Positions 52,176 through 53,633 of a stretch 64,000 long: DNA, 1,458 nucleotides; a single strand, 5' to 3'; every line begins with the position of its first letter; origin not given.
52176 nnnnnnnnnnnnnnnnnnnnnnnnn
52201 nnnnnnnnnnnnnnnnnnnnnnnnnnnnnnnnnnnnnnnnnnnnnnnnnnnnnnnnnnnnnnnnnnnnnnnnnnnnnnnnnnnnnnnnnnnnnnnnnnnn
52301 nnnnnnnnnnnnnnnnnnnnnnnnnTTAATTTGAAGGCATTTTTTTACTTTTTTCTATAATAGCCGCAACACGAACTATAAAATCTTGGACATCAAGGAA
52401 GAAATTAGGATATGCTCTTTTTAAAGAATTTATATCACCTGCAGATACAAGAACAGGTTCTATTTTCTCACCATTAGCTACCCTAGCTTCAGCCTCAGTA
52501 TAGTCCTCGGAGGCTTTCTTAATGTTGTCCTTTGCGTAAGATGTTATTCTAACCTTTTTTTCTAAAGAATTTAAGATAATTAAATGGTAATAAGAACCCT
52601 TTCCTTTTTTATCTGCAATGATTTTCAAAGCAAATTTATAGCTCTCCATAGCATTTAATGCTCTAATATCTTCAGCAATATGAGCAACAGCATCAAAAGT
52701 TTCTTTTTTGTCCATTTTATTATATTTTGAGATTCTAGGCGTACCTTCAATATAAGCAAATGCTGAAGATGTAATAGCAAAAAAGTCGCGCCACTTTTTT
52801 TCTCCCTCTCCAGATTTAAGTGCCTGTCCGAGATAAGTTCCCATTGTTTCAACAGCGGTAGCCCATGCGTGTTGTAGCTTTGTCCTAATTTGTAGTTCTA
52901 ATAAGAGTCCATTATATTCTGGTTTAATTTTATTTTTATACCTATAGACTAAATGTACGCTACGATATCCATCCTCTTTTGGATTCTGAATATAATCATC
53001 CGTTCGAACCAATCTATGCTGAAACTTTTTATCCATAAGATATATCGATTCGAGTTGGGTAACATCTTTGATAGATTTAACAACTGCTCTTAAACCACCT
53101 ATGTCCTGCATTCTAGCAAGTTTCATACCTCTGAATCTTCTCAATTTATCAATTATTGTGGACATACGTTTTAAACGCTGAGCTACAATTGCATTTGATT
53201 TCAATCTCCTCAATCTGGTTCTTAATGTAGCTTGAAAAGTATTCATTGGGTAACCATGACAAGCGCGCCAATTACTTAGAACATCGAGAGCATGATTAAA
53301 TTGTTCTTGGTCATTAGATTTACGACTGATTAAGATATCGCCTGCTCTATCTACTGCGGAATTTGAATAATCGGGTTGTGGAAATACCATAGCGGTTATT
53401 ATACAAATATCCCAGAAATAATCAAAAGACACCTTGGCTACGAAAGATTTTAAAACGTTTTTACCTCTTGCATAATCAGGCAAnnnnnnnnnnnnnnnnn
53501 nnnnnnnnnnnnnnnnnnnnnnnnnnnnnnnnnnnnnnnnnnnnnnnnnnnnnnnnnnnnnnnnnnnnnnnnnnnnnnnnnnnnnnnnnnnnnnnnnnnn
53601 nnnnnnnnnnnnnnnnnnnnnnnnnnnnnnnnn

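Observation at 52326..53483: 385-aa RelA/SpoT synthetase-fold protein with no cognate antitoxin ORF and a 150-aa uncharacterised C-terminal domain (candidate fused toxSAS)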

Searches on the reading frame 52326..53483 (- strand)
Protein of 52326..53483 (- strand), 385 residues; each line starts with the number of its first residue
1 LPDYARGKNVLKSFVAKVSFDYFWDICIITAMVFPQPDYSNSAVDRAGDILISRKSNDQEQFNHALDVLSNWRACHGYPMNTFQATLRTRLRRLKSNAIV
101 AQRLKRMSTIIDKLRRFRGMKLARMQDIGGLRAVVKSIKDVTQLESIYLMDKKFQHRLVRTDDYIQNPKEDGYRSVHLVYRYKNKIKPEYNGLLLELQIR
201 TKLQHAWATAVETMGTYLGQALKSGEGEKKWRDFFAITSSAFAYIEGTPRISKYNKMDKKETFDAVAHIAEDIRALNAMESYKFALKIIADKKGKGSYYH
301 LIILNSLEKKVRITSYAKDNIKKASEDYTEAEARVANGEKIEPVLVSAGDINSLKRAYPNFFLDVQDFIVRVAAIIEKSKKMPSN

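Call 3: search_protein_families(library=pfam, proteins=[window:52326-53483:-], max_evalue=0.01)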
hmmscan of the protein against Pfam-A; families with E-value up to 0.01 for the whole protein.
window:52326-53483:- (385 aa): 1 family
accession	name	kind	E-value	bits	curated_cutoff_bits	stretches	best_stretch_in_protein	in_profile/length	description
PF04607.23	RelA_SpoT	-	4.1e-20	72.6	27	1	102-212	1-103/113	Region found in RelA / SpoT proteins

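Call 4: search_protein_families(library=padloc, proteins=[window:52326-53483:-], max_evalue=0.01)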
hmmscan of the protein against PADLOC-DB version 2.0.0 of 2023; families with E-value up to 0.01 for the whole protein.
window:52326-53483:- (385 aa): 1 family
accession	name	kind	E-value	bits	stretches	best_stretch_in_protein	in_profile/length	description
PDLC04999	PDC-S33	-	2.2e-126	420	1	32-378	1-343/349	-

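Call 5: search_protein_families(library=ncbifam, proteins=[window:52326-53483:-], max_evalue=0.01)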
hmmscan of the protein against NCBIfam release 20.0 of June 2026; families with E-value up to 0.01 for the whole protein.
window:52326-53483:- (385 aa): 4 families
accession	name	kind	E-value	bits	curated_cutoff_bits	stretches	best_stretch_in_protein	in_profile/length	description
NF053588.1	GTPPhKinYjbM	equivalog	2.6e-16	60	320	1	99-212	39-153/201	GTP diphosphokinase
TIGR00691.1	spoT_relA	subfamily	3.2e-13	48.9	499.2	1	59-208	167-306/687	RelA/SpoT family protein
NF008124.0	PRK10872.1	equivalog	8.5e-09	34.5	728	1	77-208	226-347/744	GTP diphosphokinase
NF008303.0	PRK11092.1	equivalog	5.4e-06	24.9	947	1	81-202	214-325/702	bifunctional GTP diphosphokinase/guanosine-3',5'-bis pyrophosphate 3'-pyrophosphohydrolase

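Call 6: search_solved_structures(query=window:52326-53483:-, max_evalue=1, show_alignments=3)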
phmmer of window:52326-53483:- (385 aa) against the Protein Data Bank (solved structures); distinct sequences matched with E-value up to 1: 15.
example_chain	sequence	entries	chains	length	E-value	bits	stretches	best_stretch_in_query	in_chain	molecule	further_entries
9erv_A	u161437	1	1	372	1e-37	133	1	39-368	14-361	RelA/SpoT family protein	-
7ztb_A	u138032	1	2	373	1e-37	133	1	39-368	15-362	RelA/SpoT family protein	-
5f2v_V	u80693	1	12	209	3.3e-12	49.1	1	100-214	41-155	GTP pyrophosphokinase YjbM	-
6fgj_A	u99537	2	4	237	3.5e-12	49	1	100-211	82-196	GTP pyrophosphokinase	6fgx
6ewz_A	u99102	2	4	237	3.5e-12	49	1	100-211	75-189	GTP pyrophosphokinase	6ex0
5ded_D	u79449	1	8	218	3.7e-12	49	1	100-214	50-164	GTP pyrophosphokinase YjbM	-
5dec_A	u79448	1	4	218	3.7e-12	49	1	100-214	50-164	GTP pyrophosphokinase YjbM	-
2be3_A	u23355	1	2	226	7.9e-12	47.9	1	99-214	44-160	GTP pyrophosphokinase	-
3l9d_A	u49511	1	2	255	2.7e-11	46.1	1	97-214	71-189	Putative GTP pyrophosphokinase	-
6fgk_A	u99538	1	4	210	9.9e-10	41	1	102-210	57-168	GTP pyrophosphokinase YwaC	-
5iqr_8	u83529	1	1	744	4e-05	25.8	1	79-208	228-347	GTP pyrophosphokinase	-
5kps_A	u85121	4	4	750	4e-05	25.8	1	79-208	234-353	GTP pyrophosphokinase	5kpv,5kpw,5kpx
5l3p_z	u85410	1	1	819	4.7e-05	25.6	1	80-208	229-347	GTP pyrophosphokinase,GTP pyrophosphokinase,GTP pyrophosphokinase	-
9s6k_B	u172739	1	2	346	0.00015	23.9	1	79-208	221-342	GTP pyrophosphokinase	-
1vj7_A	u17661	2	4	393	0.17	13.9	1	105-206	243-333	Bifunctional RELA/SPOT | Bifunctional (p)ppGpp synthase/hydrolase RelA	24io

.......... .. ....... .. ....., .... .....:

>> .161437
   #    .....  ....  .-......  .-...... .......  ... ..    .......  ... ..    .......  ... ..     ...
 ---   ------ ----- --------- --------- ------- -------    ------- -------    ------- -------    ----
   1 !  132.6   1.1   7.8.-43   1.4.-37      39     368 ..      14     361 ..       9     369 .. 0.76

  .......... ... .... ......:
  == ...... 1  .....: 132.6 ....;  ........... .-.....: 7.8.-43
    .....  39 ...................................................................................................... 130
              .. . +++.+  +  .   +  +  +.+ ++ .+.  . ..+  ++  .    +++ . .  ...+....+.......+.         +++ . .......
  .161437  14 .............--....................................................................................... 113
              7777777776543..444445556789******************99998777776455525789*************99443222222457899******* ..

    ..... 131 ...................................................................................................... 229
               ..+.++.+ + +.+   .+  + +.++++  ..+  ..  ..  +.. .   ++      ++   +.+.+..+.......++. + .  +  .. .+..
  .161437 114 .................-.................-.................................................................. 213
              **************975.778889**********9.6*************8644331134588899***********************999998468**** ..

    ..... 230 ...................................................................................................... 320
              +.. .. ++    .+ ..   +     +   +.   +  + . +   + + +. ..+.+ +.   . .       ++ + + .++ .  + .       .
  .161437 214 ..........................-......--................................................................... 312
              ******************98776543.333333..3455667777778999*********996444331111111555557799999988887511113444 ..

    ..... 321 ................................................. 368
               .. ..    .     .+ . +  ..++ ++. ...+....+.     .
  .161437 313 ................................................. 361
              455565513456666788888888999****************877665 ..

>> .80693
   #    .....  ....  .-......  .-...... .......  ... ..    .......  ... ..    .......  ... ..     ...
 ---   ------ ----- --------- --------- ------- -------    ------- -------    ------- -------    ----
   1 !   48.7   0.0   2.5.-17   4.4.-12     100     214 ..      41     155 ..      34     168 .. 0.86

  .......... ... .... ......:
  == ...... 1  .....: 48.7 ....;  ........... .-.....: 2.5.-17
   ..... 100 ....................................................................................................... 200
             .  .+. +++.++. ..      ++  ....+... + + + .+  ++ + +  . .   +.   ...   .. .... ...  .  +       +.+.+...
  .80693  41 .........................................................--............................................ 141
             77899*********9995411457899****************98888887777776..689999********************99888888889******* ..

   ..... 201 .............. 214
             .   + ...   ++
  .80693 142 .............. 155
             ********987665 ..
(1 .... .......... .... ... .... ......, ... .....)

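Call 11: find_homologous_proteins(query=window:52326-53390:-, max_evalue=0.00001)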
Query window:52326-53390:- (354 aa): 5205 proteins with E <= 0.00001 among 8000 candidates; the best 120 are listed.
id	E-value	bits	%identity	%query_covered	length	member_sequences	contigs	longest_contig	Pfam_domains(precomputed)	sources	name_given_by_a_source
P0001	1.4e-230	782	100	100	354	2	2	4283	PF04607.24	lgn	-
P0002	2.2e-164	564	74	99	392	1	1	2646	PF04607.24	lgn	-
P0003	2.0e-151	522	68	99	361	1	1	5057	PF04607.24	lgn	-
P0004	5.0e-148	510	67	99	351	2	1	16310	PF04607.24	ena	-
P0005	2.5e-146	505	65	97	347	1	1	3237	PF04607.24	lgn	-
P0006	9.0e-146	503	66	100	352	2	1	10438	PF04607.24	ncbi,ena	ncbi:MAG: RelA/SpoT domain-containing protein [Patescibacteria group bacterium]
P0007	6.3e-139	481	63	98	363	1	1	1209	PF04607.24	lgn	-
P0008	5.2e-135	468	60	100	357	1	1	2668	PF04607.24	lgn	-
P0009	1.4e-134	466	61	98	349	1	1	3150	PF04607.24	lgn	-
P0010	3.4e-134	465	59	98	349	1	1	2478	PF04607.24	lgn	-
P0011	2.3e-132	459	61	97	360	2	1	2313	PF04607.24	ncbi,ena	-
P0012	8.7e-127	441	59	98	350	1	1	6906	PF04607.24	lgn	-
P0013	1.9e-126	440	59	97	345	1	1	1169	PF04607.24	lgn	-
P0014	3.8e-125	435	58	99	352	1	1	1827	PF04607.24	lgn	-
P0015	2.7e-124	432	57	98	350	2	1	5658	PF04607.24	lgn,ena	-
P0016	8.8e-124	431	58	98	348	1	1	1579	PF04607.24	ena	-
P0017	1.4e-122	427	56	99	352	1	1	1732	PF04607.24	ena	-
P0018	1.4e-121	424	56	98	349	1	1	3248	PF04607.24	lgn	-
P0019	6.7e-121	421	56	98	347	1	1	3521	PF04607.24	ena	-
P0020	4.2e-120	419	57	99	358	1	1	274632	PF04607.24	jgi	jgi:hypothetical protein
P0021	1.7e-119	417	55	94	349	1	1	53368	PF04607.24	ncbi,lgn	-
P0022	2.4e-119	416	56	98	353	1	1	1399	PF04607.24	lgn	-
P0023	4.6e-119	415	55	98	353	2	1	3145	PF04607.24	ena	-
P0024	5.3e-119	415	56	99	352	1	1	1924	PF04607.24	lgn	-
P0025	7.2e-119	415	55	99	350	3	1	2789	PF04607.24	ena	-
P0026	1.5e-118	414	55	98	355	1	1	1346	PF04607.24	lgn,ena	-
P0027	4.0e-118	412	56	99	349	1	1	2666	PF04607.24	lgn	-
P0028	4.5e-118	412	56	98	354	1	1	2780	PF04607.24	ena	-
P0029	5.1e-118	412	55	99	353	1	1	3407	PF04607.24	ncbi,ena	-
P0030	6.6e-118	411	54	100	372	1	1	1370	PF04607.24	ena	-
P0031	1.5e-117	410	56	99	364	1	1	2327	PF04607.24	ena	-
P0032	1.7e-117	410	54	99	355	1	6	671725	PF04607.24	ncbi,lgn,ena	-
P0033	2.5e-117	410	52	99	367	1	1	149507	PF04607.24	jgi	jgi:putative GTP pyrophosphokinase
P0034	3.9e-117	409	56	98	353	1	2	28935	PF04607.24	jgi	jgi:hypothetical protein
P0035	6.5e-117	408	53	99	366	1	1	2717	PF04607.24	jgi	jgi:putative GTP pyrophosphokinase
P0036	8.9e-117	408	54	97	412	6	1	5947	PF04607.24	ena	-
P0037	9.1e-117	408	55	97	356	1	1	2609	PF04607.24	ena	-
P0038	9.8e-117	408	54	99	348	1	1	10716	PF04607.24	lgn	-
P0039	1.2e-116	407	55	99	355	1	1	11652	PF04607.24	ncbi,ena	-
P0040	1.2e-116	407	52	100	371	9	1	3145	PF04607.24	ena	-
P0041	1.7e-116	407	54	97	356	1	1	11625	PF04607.24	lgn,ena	-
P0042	4.4e-116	405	54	97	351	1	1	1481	PF04607.24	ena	-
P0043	4.4e-116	405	57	95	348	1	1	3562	PF04607.24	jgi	jgi:ppGpp synthetase/RelA/SpoT-type nucleotidyltranferase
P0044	5.3e-116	405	56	100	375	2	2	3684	PF04607.24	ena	-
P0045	5.3e-116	405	55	98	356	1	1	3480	PF04607.24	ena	-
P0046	6.4e-116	405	55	98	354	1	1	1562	PF04607.24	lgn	-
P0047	7.0e-116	405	54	98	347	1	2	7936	PF04607.24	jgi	jgi:ppGpp synthetase/RelA/SpoT-type nucleotidyltranferase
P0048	9.7e-116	404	53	99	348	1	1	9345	PF04607.24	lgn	-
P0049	1.1e-115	404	53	100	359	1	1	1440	PF04607.24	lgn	-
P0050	1.2e-115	404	54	97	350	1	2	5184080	PF04607.24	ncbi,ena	-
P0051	1.3e-115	404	53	99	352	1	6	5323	PF04607.24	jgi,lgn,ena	-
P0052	1.8e-115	403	53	99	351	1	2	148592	PF04607.24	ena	-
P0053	2.0e-115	403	54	98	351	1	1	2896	PF04607.24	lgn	-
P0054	2.5e-115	403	55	98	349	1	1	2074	PF04607.24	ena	-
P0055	4.2e-115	402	56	97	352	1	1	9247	PF04607.24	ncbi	-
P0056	5.0e-115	402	54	96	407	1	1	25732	PF04607.24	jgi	jgi:hypothetical protein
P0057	5.5e-115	402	53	98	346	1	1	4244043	PF04607.24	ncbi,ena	-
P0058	6.0e-115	402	54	99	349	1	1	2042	PF04607.24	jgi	-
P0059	7.4e-115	401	52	99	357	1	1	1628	PF04607.24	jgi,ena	-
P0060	9.0e-115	401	51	98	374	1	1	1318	PF04607.24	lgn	-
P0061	9.1e-115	401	53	99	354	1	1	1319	PF04607.24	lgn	-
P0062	9.3e-115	401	55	98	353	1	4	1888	PF04607.24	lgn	-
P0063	1.1e-114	401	53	99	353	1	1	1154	PF04607.24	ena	-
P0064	1.2e-114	401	55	97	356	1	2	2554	PF04607.24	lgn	-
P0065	1.4e-114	401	54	99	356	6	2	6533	PF04607.24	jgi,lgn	jgi:putative GTP pyrophosphokinase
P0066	2.0e-114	400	54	98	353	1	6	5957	PF04607.24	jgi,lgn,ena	-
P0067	2.0e-114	400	54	97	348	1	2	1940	PF04607.24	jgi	jgi:putative GTP pyrophosphokinase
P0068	2.1e-114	400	54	98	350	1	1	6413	PF04607.24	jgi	jgi:ppGpp synthetase/RelA/SpoT-type nucleotidyltranferase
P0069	2.2e-114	400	53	99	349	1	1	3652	PF04607.24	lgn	-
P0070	2.3e-114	400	55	99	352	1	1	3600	PF04607.24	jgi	jgi:ppGpp synthetase/RelA/SpoT-type nucleotidyltranferase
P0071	2.4e-114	400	55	96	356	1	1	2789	PF04607.24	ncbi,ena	-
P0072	2.5e-114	400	54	98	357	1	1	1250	PF04607.24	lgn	-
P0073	2.6e-114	400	54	99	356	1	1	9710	PF04607.24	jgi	-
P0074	2.7e-114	400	55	98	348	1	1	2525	PF04607.24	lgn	-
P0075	3.2e-114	399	54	99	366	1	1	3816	PF04607.24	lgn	-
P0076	3.7e-114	399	55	97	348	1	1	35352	PF04607.24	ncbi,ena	-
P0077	3.7e-114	399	56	94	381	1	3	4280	PF04607.24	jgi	jgi:ppGpp synthetase/RelA/SpoT-type nucleotidyltranferase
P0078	3.9e-114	399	54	99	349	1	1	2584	PF04607.24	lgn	-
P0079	4.0e-114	399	53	99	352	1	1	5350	PF04607.24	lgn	-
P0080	4.7e-114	399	55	98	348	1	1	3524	PF04607.24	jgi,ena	-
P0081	5.0e-114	399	52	98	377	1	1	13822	PF04607.24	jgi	jgi:putative GTP pyrophosphokinase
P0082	5.4e-114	399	54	100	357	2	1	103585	PF04607.24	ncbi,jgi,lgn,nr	ncbi:MAG: RelA/SpoT domain-containing protein [Syntrophobacterales bacterium]|jgi:hypothetical prote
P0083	5.4e-114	399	51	99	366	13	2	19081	PF04607.24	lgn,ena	-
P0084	5.6e-114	399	54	97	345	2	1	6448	PF04607.24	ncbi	-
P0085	5.7e-114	399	55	97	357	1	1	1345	PF04607.24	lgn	-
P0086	6.0e-114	398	54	97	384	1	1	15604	PF04607.24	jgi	jgi:putative GTP pyrophosphokinase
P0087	7.0e-114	398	53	97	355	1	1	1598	PF04607.24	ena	-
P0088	7.1e-114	398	54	97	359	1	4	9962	PF04607.24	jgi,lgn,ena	-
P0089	8.0e-114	398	54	99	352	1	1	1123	PF04607.24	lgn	-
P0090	9.7e-114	398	57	94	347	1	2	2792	PF04607.24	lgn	-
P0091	1.1e-113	398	53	98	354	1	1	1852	PF04607.24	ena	-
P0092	1.2e-113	398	54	100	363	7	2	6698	PF04607.24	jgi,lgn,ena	-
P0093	1.3e-113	397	51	100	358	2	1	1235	PF04607.24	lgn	-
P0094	1.3e-113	397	54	99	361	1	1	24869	PF04607.24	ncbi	-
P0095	1.6e-113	397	51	100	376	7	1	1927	PF04607.24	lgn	-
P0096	2.0e-113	397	55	99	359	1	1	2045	PF04607.24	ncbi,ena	-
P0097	2.2e-113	397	53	99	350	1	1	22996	PF04607.24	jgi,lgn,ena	-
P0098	2.2e-113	397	53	98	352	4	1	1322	PF04607.24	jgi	jgi:putative GTP pyrophosphokinase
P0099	2.4e-113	397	54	99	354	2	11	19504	PF04607.24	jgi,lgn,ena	-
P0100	2.4e-113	397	53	99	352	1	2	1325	PF04607.24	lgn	-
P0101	2.6e-113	396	54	99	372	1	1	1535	PF04607.24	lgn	-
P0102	3.0e-113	396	53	98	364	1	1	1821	PF04607.24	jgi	-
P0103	3.0e-113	396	55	97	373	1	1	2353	PF04607.24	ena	-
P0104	4.0e-113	396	54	98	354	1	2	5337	PF04607.24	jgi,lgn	-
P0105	4.5e-113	396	54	97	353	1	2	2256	PF04607.24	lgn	-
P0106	4.8e-113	395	54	97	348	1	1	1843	PF04607.24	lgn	-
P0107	5.9e-113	395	54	99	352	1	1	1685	PF04607.24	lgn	-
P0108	6.0e-113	395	54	97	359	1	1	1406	PF04607.24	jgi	jgi:ppGpp synthetase/RelA/SpoT-type nucleotidyltranferase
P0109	6.4e-113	395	54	99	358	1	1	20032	PF04607.24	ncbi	ncbi:MAG: RelA/SpoT domain-containing protein [Nitrospirota bacterium]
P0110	6.5e-113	395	53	97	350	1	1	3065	PF04607.24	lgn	-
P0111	6.6e-113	395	52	99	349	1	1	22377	PF04607.24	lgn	-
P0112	7.1e-113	395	54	97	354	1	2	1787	PF04607.24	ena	-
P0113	7.7e-113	395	53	97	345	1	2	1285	PF04607.24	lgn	-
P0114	7.8e-113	395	52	98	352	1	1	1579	PF04607.24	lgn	-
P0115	8.7e-113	395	53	100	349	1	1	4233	PF04607.24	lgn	-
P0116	9.0e-113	395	53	99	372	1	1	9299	PF04607.24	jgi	jgi:hypothetical protein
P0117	9.2e-113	395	53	99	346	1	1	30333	PF04607.24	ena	-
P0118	9.3e-113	395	53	99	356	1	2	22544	PF04607.24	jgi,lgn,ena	-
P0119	9.7e-113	395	53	98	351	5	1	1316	PF04607.24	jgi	jgi:putative GTP pyrophosphokinase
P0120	9.7e-113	394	54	99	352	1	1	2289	PF04607.24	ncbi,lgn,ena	-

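Call 16: find_encoding_contigs(protein=P0001, flank=10000, max_places=4)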
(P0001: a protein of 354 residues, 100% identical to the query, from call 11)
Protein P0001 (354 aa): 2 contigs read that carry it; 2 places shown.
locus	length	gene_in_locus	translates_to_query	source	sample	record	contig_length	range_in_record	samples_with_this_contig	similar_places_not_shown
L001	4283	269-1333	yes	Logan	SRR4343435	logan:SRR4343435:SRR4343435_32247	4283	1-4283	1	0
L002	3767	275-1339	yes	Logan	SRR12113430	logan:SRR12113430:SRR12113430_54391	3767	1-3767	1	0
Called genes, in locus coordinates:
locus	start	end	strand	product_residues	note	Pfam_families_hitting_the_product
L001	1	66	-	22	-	?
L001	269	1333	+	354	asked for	PF04607:RelA_SpoT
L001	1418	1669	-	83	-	PF05016:ParE_toxin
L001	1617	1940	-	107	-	PF02604:PhdYeFM_antitox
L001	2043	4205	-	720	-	PF00009:GTP_EFTU, PF22042:EF-G_D2, PF03144:GTP_EFTU_D2, PF14492:EFG_III, PF16658:RF3_C, PF03764:EFG_IV, PF00679:EFG_C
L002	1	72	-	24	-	?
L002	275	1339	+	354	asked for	PF04607:RelA_SpoT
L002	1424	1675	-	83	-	PF05016:ParE_toxin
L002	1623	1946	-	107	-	PF02604:PhdYeFM_antitox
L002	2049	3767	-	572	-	?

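Call 17: find_encoding_contigs(protein=P0004, flank=8000, max_places=3)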
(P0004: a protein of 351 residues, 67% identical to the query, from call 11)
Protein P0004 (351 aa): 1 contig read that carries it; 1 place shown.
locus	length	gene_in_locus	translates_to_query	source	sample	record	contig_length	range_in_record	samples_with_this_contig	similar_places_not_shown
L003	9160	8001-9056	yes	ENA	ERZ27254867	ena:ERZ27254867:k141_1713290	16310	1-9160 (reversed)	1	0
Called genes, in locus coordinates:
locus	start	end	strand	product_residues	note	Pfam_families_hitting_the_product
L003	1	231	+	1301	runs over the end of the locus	PF00521:DNA_topoisoIV, PF14890:Intein_splicing, PF14528:LAGLIDADG_3, PF00521:DNA_topoisoIV, PF03989:DNA_gyraseA_C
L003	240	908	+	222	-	PF13485:Peptidase_MA_2 (faint)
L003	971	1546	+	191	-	-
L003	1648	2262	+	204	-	PF13207:AAA_17, PF13238:AAA_18 (weak)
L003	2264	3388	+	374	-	PF01136:Peptidase_U32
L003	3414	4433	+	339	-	PF00155:Aminotran_1_2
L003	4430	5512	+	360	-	PF00288:GHMP_kinases_N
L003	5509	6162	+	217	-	PF01209:Ubie_methyltran, PF13489:Methyltransf_23, PF05175:MTS (weak), PF03848:TehB (weak), PF13847:Methyltransf_31, PF08241:Methyltransf_11, PF08242:Methyltransf_12, PF13649:Methyltransf_25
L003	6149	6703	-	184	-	PF01725:Ham1p_like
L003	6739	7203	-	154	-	PF01272:GreA_GreB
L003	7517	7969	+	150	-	-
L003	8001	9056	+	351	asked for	PF04607:RelA_SpoT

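Call 18: find_encoding_contigs(protein=P0006, flank=8000, max_places=3)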
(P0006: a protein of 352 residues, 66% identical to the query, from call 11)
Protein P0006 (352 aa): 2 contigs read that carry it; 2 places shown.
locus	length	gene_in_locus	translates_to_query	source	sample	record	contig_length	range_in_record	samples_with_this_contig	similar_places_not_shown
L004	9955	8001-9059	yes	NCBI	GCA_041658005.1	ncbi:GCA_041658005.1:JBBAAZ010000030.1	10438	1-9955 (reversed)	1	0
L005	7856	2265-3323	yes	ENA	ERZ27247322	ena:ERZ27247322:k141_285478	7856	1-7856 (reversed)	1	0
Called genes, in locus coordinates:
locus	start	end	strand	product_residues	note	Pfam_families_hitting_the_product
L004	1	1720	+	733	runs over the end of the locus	PF01326:PPDK_N, PF00391:PEP-utilizers, PF02896:PEP-utilizers_C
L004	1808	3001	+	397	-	PF03952:Enolase_N, PF00113:Enolase_C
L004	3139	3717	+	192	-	PF01330:RuvA_N, PF00633:HHH (faint), PF14520:HHH_5, PF07499:RuvA_C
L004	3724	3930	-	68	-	-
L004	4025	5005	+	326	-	PF05496:RuvB_N, PF01078:Mg_chelatase (faint), PF13173:AAA_14 (faint), PF00004:AAA, PF00910:RNA_helicase (weak), PF07728:AAA_5 (weak), PF17864:AAA_lid_4, PF05491:WHD_RuvB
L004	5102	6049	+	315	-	PF01018:GTP1_OBG, PF03193:RsgA_GTPase (faint), PF01926:MMR_HSR1, PF02421:FeoB_N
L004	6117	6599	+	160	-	PF03449:GreA_GreB_N, PF01272:GreA_GreB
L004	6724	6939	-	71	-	-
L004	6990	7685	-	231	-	-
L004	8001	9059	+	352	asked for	PF04607:RelA_SpoT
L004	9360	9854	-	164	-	-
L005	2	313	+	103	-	?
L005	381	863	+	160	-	PF03449:GreA_GreB_N, PF01272:GreA_GreB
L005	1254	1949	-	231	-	-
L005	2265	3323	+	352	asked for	PF04607:RelA_SpoT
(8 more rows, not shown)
